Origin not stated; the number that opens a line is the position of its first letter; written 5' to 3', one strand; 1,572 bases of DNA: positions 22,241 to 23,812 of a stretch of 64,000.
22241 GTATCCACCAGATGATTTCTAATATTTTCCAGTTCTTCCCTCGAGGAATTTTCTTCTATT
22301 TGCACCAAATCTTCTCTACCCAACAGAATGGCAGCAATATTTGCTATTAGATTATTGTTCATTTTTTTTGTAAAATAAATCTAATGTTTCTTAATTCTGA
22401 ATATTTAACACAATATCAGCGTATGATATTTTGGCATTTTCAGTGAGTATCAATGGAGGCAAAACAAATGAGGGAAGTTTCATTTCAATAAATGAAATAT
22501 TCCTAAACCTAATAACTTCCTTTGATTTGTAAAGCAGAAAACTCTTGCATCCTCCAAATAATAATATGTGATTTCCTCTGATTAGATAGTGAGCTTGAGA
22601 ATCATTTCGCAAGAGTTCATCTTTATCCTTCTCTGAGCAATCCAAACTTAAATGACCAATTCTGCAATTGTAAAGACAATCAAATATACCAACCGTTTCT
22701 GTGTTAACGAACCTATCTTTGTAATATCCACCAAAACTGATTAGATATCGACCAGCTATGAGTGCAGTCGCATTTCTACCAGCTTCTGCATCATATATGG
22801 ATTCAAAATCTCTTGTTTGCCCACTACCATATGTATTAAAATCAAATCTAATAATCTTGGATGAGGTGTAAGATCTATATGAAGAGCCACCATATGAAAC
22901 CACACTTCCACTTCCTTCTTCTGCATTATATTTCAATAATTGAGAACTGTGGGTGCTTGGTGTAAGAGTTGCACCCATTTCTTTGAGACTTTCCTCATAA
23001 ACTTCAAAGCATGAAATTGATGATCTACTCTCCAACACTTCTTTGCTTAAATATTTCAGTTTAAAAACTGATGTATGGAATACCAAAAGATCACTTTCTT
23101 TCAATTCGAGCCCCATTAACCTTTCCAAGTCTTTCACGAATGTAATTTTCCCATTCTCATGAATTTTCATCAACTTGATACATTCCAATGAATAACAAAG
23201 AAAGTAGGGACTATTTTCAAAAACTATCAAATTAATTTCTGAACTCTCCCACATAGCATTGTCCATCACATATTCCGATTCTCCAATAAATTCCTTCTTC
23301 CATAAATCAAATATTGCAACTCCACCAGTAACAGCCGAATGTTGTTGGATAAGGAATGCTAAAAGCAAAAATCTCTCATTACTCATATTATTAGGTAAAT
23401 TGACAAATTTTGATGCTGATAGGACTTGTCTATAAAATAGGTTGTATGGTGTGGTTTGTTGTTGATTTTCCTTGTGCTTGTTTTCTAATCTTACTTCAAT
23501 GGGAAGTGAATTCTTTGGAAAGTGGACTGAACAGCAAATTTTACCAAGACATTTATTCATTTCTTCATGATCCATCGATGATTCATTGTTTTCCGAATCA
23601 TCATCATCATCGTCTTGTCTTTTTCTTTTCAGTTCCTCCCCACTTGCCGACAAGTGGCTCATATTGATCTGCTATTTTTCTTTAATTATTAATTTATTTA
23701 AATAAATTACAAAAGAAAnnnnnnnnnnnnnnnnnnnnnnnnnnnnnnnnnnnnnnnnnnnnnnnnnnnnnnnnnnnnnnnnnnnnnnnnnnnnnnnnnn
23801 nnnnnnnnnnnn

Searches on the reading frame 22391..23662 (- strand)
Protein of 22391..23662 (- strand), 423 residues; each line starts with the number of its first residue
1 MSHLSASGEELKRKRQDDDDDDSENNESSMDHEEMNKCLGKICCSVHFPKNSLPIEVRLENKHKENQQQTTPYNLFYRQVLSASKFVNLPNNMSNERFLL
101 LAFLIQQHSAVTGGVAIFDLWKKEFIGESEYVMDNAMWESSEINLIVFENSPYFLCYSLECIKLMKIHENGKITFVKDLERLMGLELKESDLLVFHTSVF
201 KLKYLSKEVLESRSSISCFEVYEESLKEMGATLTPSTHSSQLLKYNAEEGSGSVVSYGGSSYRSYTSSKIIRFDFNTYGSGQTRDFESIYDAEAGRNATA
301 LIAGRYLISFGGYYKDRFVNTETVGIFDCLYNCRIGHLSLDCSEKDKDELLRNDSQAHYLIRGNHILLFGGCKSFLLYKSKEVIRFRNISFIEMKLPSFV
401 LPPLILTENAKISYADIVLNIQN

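Call 8: find_encoding_contigs(protein=window:22391-23662:-, flank=10000, max_places=3)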
Protein window:22391-23662:- (423 aa): no gene with exactly this product is on record in the collection.

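Call 9: search_protein_families(library=pfam, proteins=[window:22391-23662:-])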
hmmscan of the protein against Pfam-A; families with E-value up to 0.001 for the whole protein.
window:22391-23662:- (423 aa): 0 families
